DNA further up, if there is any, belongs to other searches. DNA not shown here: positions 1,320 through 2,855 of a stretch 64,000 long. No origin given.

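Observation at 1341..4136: Lower-GC three-gene cassette: radical SAM/SPASM enzyme + TIR-domain protein + small beta-barrel-like protein - candidate undescribed defence or signalling system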

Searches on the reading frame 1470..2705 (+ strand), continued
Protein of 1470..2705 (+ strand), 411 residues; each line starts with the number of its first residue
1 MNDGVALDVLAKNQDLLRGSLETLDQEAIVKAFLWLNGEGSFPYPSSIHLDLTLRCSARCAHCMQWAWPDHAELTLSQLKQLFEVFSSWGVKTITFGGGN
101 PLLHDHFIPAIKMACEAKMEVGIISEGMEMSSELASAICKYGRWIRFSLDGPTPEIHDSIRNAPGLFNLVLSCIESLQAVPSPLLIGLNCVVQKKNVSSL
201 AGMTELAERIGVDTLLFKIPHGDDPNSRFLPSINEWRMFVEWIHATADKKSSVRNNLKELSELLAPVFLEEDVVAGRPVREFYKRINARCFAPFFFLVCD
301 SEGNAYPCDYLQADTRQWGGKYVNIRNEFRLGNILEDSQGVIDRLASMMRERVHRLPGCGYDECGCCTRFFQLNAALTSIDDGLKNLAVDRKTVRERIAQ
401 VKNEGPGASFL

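Call 54: search_protein_families(library=pfam, proteins=[L051:4614-5012:+, L051:5055-5375:+, L053:9196-9612:+, L050:12683-14533:+, L002:11455-12150:+], max_evalue=0.05)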
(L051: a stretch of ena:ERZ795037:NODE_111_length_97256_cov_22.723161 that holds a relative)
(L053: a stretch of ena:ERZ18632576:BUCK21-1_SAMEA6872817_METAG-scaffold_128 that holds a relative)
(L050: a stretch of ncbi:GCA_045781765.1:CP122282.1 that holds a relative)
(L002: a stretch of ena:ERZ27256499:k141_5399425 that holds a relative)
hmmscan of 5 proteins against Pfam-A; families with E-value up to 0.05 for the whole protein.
L051:4614-5012:+ (132 aa): 0 families

L051:5055-5375:+ (106 aa): 0 families

L053:9196-9612:+ (138 aa): 0 families

L050:12683-14533:+ (616 aa): 2 families
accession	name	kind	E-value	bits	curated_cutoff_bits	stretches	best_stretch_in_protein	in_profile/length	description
PF00035.32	dsrm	-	6.3e-07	30.3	23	1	187-233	17-64/66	Double-stranded RNA binding motif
PF14622.11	Ribonucleas_3_3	-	0.00026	21.6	35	0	283-321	4-34/128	Ribonuclease-III-like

L002:11455-12150:+ (231 aa): 2 families
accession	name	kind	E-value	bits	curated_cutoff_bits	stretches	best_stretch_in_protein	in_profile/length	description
PF13875.12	DUF4202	-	3.3e-08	34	35.1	1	30-192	25-176/183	Domain of unknown function (DUF4202)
PF01966.28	HD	-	0.0039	17.9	22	1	35-128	3-89/116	HD domain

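Call 64: search_dna_similar(query=window:1470-2702:+, collection=plasmids, mode=protein, max_evalue=1e-20, max_rows=15)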
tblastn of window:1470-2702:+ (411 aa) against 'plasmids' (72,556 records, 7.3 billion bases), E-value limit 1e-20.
No match.

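Call 70: find_encoding_contigs(protein=P0073, flank=10000, max_places=1)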
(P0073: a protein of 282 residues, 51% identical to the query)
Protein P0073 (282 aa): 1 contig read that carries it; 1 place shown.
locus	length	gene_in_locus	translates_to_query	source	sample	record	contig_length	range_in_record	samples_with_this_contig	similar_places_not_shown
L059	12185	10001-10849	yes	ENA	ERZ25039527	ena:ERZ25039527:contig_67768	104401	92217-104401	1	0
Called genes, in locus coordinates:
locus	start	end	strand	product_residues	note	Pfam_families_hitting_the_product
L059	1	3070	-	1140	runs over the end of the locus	PF13426:PAS_9, PF00512:HisKA, PF02518:HATPase_c, PF00072:Response_reg, PF23198:PDE8A_N (faint), PF24896:Receiver_CRE1 (faint), PF00072:Response_reg, PF01627:Hpt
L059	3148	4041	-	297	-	PF00497:SBP_bac_3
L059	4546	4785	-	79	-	-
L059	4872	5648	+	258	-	PF01381:HTH_3 (weak), PF00717:Peptidase_S24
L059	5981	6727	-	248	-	PF01135:PCMT (faint), PF02353:CMAS (weak), PF13847:Methyltransf_31, PF08241:Methyltransf_11, PF13649:Methyltransf_25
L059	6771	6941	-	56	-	-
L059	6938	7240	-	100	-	-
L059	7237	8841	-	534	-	PF10096:DUF2334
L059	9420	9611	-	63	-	-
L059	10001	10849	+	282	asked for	PF04055:Radical_SAM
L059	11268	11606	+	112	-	PF13676:TIR_2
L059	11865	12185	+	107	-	?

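Call 71: find_encoding_contigs(protein=P0065, flank=10000, max_places=1)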
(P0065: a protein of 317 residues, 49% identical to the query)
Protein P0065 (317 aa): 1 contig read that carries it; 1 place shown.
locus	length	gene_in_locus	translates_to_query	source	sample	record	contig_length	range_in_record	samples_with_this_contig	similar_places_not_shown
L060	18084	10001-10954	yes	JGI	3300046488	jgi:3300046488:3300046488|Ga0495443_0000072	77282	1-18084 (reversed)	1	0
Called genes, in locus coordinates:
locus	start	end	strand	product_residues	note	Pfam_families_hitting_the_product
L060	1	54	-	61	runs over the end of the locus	-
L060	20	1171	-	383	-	PF00712:DNA_pol3_beta (faint)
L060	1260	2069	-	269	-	PF04098:Rad52_Rad22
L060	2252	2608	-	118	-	-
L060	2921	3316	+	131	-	-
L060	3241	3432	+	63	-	-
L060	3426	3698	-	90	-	-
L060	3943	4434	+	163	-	-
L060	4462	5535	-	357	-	PF01068:DNA_ligase_A_M (faint)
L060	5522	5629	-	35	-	-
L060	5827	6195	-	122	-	-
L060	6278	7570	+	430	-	PF13384:HTH_23 (weak), PF13565:HTH_32 (weak), PF00665:rve (weak)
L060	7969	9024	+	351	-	-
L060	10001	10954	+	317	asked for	-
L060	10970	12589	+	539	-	PF13676:TIR_2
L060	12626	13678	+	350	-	PF13875:DUF4202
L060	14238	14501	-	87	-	-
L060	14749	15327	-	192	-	-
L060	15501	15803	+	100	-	PF00216:Bac_DNA_binding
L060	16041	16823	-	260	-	PF00899:ThiF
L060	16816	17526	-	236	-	PF14460:Prok-E2_D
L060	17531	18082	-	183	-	?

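Call 72: find_encoding_contigs(protein=P0070, flank=10000, max_places=1)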
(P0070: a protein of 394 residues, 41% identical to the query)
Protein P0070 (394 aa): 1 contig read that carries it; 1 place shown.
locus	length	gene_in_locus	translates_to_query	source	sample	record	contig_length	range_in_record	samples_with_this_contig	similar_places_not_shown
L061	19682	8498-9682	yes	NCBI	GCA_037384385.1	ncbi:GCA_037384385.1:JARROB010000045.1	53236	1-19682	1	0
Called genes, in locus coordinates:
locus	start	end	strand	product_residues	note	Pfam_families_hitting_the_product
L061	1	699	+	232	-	PF08668:HDOD, PF01966:HD (weak)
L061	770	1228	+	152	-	-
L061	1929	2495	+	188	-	PF00384:Molybdopterin (faint), PF04879:Molybdop_Fe4S4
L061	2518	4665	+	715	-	PF00384:Molybdopterin, PF01568:Molydop_binding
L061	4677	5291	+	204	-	PF12838:Fer4_7 (weak), PF13187:Fer4_9 (weak), PF13247:Fer4_11, PF13237:Fer4_10 (weak), PF25160:LdpA_Fe-S-bd (weak), PF12797:Fer4_2 (weak), PF00037:Fer4, PF13247:Fer4_11, +3 more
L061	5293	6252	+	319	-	PF03916:NrfD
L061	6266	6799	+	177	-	PF02613:Nitrate_red_del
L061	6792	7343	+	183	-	PF11939:NiFe-hyd_HybE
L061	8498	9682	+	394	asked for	PF04055:Radical_SAM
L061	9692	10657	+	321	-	PF13676:TIR_2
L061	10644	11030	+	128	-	-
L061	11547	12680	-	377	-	PF01476:LysM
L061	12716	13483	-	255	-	PF00481:PP2C, PF13672:PP2C_2, PF07228:SpoIIE (faint)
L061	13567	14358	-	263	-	PF09867:TagF_N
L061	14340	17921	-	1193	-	PF14331:IcmF-related_N, PF06761:IcmF-related, PF06744:IcmF_C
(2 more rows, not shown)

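Call 76: search_protein_families(library=ncbifam, proteins=[L033:7361-7900:+, L002:11455-12150:+, L015:2181-3266:+], max_evalue=0.001)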
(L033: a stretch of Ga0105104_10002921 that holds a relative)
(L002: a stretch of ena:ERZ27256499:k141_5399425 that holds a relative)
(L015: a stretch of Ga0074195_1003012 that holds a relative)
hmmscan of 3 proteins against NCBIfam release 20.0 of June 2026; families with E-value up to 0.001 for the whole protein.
L033:7361-7900:+ (180 aa): 11 families
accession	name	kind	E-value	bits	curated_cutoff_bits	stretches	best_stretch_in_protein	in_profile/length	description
NF008736.0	PRK11762.1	equivalog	8.1e-15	54.8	169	1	32-127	39-136/186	ADP compounds hydrolase NudE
TIGR02705.1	nudix_YtkD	equivalog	1.7e-07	30.9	154.4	1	66-110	46-90/156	RNA deprotection pyrophosphohydrolase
TIGR00586.1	mutt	equivalog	8.8e-07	29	97.9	1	67-105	34-72/129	8-oxo-dGTP diphosphatase MutT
TIGR00052.1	TIGR00052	subfamily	1.6e-06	27.9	79.55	1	29-121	35-136/188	nudix-type nucleoside diphosphatase, YffH/AdpP family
NF008044.0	PRK10776.1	equivalog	6.9e-06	26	148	1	66-104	32-70/130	8-oxo-dGTP diphosphatase MutT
NF001299.0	PRK00241.1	equivalog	3.4e-05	23.4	158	1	46-103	142-197/263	NAD(+) diphosphatase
NF001938.0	PRK00714.1-5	equivalog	3.8e-05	23.1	116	1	37-98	12-78/172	RNA pyrophosphohydrolase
NF006530.0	PRK08999.1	equivalog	5.3e-05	22.4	245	1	41-102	9-70/315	Nudix family hydrolase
NF001935.0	PRK00714.1-2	equivalog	0.00018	21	259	1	66-104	32-70/183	RNA pyrophosphohydrolase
NF041652.1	Nud_hyd_Dein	equivalog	0.0003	21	200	1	60-105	38-83/152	Nudix hydrolase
NF008003.0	PRK10729.1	equivalog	0.00033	20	248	1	51-110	71-135/210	ADP-ribose diphosphatase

L002:11455-12150:+ (231 aa): 0 families

L015:2181-3266:+ (362 aa): 3 families
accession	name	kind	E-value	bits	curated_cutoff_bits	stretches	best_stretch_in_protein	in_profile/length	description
NF053861.1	DS8_antiphage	equivalog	6.9e-24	83.7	790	1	42-335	1-283/994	anti-phage protein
NF053862.1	DS9_1_antiphage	equivalog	2.1e-14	53.2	420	1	21-137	178-301/486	anti-phage phosphoesterase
NF003118.0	PRK04036.1-3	equivalog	0.00033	19.7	445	0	26-131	214-326/481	DNA-directed DNA polymerase II small subunit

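Call 80: find_related_loci(query=A1, collection=viral_contigs, flank=8000)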
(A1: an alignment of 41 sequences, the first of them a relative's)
Query A1 (411 aa) in viral_contigs; peptide patterns used: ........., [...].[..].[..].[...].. (x = any residue, [..] = any of these).
184 stretches matched a pattern, but none encodes a relative of the query by tblastn (E <= 1e-3).

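Call 93: search_protein_families(library=padloc, alignment_id=A6, max_evalue=1e-10)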
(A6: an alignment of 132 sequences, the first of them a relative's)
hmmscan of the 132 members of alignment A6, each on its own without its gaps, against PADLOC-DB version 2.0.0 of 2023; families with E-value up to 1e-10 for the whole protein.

A. member 1, L001:11017-11547:+ (177 aa): 0 families

B. families by the number of members that match (of 132 scanned): 230 families (the first 25 are shown)
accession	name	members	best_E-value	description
PDLC04134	mad2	4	2.9e-60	mads_2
PDLC03019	MTase_I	3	1.1e-169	Type I methyltransferase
PDLC03099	Specificity_I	2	3.7e-117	Type I specificity subunit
PDLC03035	MTase_I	2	5.1e-104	Type I methyltransferase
PDLC03240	MTase_II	2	1.3e-100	Type II methyltransferase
PDLC03021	MTase_I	2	1.2e-95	Type I methyltransferase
PDLC03086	Specificity_I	2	2.3e-95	Type I specificity subunit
PDLC03168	Specificity_I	2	6.7e-83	Type I specificity subunit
PDLC03089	Specificity_I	2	1.8e-80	Type I specificity subunit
PDLC03063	Specificity_I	2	1.1e-78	Type I specificity subunit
PDLC03031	MTase_I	2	7.7e-78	Type I methyltransferase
PDLC03022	MTase_I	2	1e-76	Type I methyltransferase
PDLC03068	Specificity_I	2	3.2e-74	Type I specificity subunit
PDLC03027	MTase_I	2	9.1e-61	Type I methyltransferase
PDLC03026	MTase_I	2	7.1e-59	Type I methyltransferase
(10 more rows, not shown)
